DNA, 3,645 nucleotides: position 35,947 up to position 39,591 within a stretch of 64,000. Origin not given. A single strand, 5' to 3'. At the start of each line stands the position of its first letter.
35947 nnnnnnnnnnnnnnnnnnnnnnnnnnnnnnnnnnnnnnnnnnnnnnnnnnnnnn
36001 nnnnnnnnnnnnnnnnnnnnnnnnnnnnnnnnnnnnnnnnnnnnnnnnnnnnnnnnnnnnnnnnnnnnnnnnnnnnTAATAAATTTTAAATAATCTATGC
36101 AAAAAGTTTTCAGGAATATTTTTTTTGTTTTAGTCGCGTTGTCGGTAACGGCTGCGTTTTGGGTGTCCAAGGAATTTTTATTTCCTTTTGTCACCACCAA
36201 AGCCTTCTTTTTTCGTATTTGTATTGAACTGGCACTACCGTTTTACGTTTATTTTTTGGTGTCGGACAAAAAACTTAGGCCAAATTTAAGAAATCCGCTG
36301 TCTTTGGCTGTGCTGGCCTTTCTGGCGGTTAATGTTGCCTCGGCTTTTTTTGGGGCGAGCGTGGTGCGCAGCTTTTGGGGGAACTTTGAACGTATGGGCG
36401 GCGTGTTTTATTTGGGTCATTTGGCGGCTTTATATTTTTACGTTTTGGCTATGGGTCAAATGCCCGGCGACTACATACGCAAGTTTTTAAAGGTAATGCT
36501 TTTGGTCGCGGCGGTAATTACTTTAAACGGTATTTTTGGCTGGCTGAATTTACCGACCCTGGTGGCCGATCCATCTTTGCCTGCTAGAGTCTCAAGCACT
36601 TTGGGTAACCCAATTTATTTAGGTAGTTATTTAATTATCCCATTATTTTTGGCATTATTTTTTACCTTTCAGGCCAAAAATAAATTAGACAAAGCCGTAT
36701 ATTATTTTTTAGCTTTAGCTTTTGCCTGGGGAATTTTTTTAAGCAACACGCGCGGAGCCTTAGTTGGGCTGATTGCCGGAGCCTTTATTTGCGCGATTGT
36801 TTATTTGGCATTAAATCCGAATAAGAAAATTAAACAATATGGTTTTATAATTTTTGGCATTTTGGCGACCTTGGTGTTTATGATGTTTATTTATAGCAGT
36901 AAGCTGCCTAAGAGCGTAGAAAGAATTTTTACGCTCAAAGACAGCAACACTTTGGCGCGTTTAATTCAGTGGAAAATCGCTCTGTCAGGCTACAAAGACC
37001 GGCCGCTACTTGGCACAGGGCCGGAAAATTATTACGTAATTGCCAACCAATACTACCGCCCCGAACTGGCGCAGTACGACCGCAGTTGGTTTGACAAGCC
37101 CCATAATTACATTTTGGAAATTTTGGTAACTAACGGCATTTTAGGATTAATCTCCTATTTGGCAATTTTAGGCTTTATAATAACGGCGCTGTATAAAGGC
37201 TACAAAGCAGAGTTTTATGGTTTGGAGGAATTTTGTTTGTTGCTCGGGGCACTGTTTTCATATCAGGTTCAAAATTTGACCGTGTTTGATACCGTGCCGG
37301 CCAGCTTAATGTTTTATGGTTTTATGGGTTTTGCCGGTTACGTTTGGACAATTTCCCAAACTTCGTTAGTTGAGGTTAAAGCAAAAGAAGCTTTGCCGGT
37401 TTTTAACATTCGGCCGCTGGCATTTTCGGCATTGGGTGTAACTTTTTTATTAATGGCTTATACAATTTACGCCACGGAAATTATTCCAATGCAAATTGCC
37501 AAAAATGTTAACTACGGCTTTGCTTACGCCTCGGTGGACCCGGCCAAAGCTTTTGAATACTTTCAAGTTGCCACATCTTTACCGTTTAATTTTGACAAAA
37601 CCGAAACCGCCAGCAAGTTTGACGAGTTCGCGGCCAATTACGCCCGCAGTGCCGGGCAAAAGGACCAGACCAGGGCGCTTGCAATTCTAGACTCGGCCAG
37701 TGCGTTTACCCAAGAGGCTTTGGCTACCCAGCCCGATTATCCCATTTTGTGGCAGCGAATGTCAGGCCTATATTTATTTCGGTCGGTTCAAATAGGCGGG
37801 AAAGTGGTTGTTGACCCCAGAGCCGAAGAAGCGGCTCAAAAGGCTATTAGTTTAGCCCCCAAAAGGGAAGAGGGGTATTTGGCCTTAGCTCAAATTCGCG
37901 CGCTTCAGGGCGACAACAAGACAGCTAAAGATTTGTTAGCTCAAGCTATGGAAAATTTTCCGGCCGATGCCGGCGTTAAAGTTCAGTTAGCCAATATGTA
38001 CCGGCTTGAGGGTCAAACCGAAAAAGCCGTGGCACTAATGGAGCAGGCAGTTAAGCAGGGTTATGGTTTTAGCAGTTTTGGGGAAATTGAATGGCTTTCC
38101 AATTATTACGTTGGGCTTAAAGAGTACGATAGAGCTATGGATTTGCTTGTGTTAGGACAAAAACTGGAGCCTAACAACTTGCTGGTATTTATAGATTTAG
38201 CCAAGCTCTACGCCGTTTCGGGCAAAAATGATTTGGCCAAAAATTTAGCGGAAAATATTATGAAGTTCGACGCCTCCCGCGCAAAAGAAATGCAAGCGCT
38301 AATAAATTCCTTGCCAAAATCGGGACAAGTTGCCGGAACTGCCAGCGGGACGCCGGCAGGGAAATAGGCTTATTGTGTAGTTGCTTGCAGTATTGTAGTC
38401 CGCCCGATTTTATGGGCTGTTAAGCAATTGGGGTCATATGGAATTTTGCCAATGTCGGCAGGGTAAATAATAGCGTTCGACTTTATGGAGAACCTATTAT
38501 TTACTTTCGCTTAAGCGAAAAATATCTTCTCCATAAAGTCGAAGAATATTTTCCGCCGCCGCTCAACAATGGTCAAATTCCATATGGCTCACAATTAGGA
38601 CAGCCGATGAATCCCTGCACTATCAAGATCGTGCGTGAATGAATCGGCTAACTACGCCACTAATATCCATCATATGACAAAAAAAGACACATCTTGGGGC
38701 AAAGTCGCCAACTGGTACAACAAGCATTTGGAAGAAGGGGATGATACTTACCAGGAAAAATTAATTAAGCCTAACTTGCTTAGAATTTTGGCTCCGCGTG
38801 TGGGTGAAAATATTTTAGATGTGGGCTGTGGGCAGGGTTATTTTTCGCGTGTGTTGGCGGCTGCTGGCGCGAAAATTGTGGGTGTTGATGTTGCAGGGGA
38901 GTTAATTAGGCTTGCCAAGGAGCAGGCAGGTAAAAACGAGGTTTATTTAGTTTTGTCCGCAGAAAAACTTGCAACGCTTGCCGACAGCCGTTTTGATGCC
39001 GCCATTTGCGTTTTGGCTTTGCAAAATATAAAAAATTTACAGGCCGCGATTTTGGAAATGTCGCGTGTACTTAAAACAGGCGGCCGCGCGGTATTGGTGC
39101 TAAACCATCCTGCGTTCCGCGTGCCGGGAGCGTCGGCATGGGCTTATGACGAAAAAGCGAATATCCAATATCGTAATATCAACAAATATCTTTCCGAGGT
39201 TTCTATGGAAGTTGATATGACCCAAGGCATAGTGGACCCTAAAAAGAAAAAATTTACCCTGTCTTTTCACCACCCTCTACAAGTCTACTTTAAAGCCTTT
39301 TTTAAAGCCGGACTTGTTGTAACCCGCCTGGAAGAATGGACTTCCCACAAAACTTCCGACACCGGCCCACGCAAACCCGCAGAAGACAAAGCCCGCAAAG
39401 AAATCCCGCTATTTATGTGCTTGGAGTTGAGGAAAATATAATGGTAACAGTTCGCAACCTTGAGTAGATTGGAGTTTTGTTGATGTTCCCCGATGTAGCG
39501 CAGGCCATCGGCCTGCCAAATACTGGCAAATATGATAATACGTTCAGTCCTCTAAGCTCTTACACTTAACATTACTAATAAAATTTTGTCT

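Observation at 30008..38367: Giant S/T-rich surface protein followed by two tandem O-antigen-ligase(Wzy_C)+TPR paralogs: candidate protein O-glycosylation module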

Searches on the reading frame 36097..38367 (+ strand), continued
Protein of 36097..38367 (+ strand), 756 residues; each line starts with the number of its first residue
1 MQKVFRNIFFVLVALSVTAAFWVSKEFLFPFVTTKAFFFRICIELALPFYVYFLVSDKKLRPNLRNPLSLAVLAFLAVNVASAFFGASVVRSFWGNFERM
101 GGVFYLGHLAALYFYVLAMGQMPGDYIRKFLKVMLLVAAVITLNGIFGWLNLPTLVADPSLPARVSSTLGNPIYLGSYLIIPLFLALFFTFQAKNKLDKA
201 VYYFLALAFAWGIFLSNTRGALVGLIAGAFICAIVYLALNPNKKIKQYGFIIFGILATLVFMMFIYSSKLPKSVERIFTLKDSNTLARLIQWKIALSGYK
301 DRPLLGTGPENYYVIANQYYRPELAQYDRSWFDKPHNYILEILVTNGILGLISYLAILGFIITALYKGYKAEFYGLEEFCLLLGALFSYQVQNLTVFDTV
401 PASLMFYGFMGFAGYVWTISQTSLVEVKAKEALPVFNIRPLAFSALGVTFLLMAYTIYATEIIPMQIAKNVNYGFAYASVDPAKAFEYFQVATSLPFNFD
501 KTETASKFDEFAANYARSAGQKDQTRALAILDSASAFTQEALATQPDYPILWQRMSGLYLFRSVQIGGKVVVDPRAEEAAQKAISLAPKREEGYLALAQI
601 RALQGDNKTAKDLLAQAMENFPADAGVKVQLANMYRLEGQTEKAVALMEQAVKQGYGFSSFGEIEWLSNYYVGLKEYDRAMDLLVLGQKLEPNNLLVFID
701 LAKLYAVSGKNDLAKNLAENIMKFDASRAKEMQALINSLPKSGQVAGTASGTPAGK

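Call 45: fold_search(model_id=the predicted structure, library=pdb)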
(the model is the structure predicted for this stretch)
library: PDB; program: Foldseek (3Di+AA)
matches with E <= 10: 1272; with E <= 0.001: 114
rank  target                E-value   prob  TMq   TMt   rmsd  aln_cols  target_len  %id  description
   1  9qhb                  6.8e-07  1.00  0.25  0.57   9.5       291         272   22  Crystal structure of 16-repeat CTPR protein with eliminated coordination sites (released 2025-10-22)
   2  6eou                  1.3e-06  1.00  0.22  0.42  11.0       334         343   16  O-GlcNAc transferase TPR domain with the intellectual disability associated mutation L254F (released 2018-05-09)
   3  7yeh_A                1.6e-06  1.00  0.27  0.21  21.7       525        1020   15  Cryo-EM structure of human OGT-OGA complex (released 2023-07-12)
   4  8chy                  1.8e-06  1.00  0.23  0.53   9.7       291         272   22  Crystal structure of an 8-repeat consensus TPR superhelix with Zinc. (released 2024-02-21)
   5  1w3b_A                2.7e-06  1.00  0.16  0.27  13.2       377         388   14  The superhelical TPR domain of O-linked GlcNAc transferase reveals structural similarities to importin alpha. (released 2004-09-09)
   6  9qhc_B                2.9e-06  1.00  0.24  0.55   6.7       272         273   22  Crystal structure of 8-repeat CTPR protein with eliminated coordination sites (released 2025-10-22)
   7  9qhc_A                3.4e-06  1.00  0.25  0.56   6.2       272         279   23  Crystal structure of 8-repeat CTPR protein with eliminated coordination sites (released 2025-10-22)
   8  1w3b_B                3.4e-06  1.00  0.27  0.49   9.6       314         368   18  The superhelical TPR domain of O-linked GlcNAc transferase reveals structural similarities to importin alpha. (released 2004-09-09)
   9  9rtt_Q                4.4e-06  1.00  0.19  0.16  32.7       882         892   14  Activated Elongation Complex with IWS1 and ELOF1 (released 2025-09-03)
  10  9hvq_Q                6.5e-06  1.00  0.19  0.17  34.4       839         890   15  Structure of the transcribing Pol II-DSIF-PAF-SPT6-RECQL5 complex (released 2025-07-16)
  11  7ntf_A                8.4e-06  1.00  0.27  0.23  15.1       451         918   16  Cryo-EM structure of unliganded O-GlcNAc transferase (released 2021-11-17)
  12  7ntf_B                1.0e-05  1.00  0.26  0.24   9.8       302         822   18  Cryo-EM structure of unliganded O-GlcNAc transferase (released 2021-11-17)
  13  7yea_A                1.0e-05  1.00  0.27  0.21  22.4       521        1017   16  Human O-GlcNAc transferase Dimer (released 2023-07-12)
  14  8dth_B                1.1e-05  1.00  0.22  0.24   9.7       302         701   16  Cryo-EM structure of Arabidopsis SPY alternative conformation 2 (released 2023-03-08)
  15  7y4i_A                1.1e-05  1.00  0.16  0.15  13.5       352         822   15  Crystal structure of SPINDLY in complex with GDP (released 2022-12-07)
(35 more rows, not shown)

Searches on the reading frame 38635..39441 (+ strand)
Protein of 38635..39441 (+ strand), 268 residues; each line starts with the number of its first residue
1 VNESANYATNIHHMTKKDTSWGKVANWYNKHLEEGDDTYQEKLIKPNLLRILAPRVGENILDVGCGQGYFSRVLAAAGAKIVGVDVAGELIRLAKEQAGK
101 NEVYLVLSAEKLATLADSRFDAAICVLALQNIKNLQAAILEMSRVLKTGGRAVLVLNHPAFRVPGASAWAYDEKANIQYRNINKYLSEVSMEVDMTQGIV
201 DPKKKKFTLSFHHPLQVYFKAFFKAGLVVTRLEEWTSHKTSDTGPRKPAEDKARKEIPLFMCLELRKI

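Call 8: search_protein_families(library=pfam, proteins=[window:38635-39441:+], max_evalue=0.001)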
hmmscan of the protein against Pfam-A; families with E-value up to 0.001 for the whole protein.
window:38635-39441:+ (268 aa): 16 families
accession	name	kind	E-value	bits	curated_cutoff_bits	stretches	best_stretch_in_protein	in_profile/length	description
PF08241.18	Methyltransf_11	-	6.6e-22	78.4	21.2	1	61-153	1-94/95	Methyltransferase domain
PF13649.12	Methyltransf_25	-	1.1e-17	64.9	27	1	60-150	1-97/97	Methyltransferase domain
PF13847.12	Methyltransf_31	-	3e-16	59.8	27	1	57-154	4-109/145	Methyltransferase domain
PF13489.12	Methyltransf_23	-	2.2e-15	57.2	27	1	39-176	4-139/164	Methyltransferase domain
PF08242.18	Methyltransf_12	-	1.6e-13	51.7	30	1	61-151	1-97/98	Methyltransferase domain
PF01209.24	Ubie_methyltran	-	3.8e-11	43.2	20.1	1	42-158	33-154/233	ubiE/COQ5 methyltransferase family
PF05175.20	MTS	-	1.1e-07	32.1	23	1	48-158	23-142/170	Methyltransferase small domain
PF13679.12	Methyltransf_32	-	2.6e-06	27.9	27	1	53-140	22-119/143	Methyltransferase domain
PF06325.19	PrmA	-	3e-05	24.1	22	1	57-153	162-257/296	Ribosomal protein L11 methyltransferase (PrmA)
PF08003.17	Methyltransf_9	-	6.2e-05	22.6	23.8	1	49-154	108-217/315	Protein of unknown function (DUF1698)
PF02353.26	CMAS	-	7.8e-05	22.6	27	1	49-152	55-162/273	Mycolic acid cyclopropane synthetase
PF05401.17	NodS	-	0.00017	21.9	24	1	56-151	43-141/201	Nodulation protein S (NodS)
PF07021.18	MetW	-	0.00017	21.7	21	1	56-147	13-103/193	Methionine biosynthesis protein MetW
PF01728.25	FtsJ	-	0.0002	21.8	24.1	1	56-89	21-56/181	FtsJ-like methyltransferase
PF03848.20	TehB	-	0.00027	20.9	20.4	1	59-171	33-149/193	Tellurite resistance protein TehB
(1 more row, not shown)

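Call 31: search_protein_families(library=ncbifam, proteins=[window:38635-39441:+], max_evalue=0.01)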
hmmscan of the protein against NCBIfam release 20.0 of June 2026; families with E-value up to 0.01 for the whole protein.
window:38635-39441:+ (268 aa): 65 families (the best 25 are shown)
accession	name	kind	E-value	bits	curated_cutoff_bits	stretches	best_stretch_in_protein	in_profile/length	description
NF007610.0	PRK10258.1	equivalog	3.4e-16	59.3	342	1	20-215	12-195/251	malonyl-ACP O-methyltransferase BioC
NF045667.1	MTase_DVU1556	equivalog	7.6e-16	58.2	155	1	48-154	14-119/213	DVU_1556 family methyltransferase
TIGR01983.1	UbiG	equivalog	8.2e-16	58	102.95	1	56-154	49-151/228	bifunctional 2-polyprenyl-6-hydroxyphenol methylase/3-demethylubiquinol 3-O-methyltransferase UbiG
TIGR01934.1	MenG_MenH_UbiE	subfamily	3e-15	56.1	158.35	1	45-155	28-142/223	ubiquinone/menaquinone biosynthesis methyltransferase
TIGR02072.1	BioC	equivalog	3.5e-15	56.5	184.95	1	44-217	19-191/244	malonyl-ACP O-methyltransferase BioC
NF043040.1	corrin_prot_MT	hypoth_equivalog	8.3e-15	54.8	180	1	55-154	40-147/216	corrinoid protein-associated methyltransferase CpaM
NF001241.0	PRK00216.1-2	equivalog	2.1e-14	53.7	327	1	45-155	40-148/231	demethylmenaquinone methyltransferase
NF001244.0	PRK00216.1-5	equivalog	2.8e-13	49.7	216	1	45-154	37-153/236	bifunctional demethylmenaquinone methyltransferase/2-methoxy-6-polyprenyl-1,4-benzoquinol methylase UbiE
TIGR02021.1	BchM-ChlM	equivalog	5.8e-12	45.5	158.9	1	31-126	32-125/218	magnesium protoporphyrin IX methyltransferase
NF041537.1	ArsM_AhpD_UU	exception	2.9e-11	42.8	510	1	56-154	76-180/345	arsenite methyltransferase/AhpD domain selenoprotein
NF052510.1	methyltran_MpqE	exception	4.4e-11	42.6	335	1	52-154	42-151/234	methyl-plastoquinone biosynthesis methyltransferase MpqE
NF047649.1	MTase_UXPK_star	exception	7.5e-11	41.6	460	1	56-154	77-181/283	methyltransferase/UXPK-star double selenoprotein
NF001243.0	PRK00216.1-4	equivalog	1.1e-09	38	235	1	42-154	33-151/237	demethylmenaquinone methyltransferase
NF041536.1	ArsM_DUF2284_UU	exception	2.1e-09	36.3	575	1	56-155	76-181/459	arsenite methyltransferase/DUF2284 domain selenoprotein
NF001242.0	PRK00216.1-3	equivalog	3.2e-09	36.6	351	1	45-157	57-177/258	bifunctional demethylmenaquinone methyltransferase/2-methoxy-6-polyprenyl-1,4-benzoquinol methylase UbiE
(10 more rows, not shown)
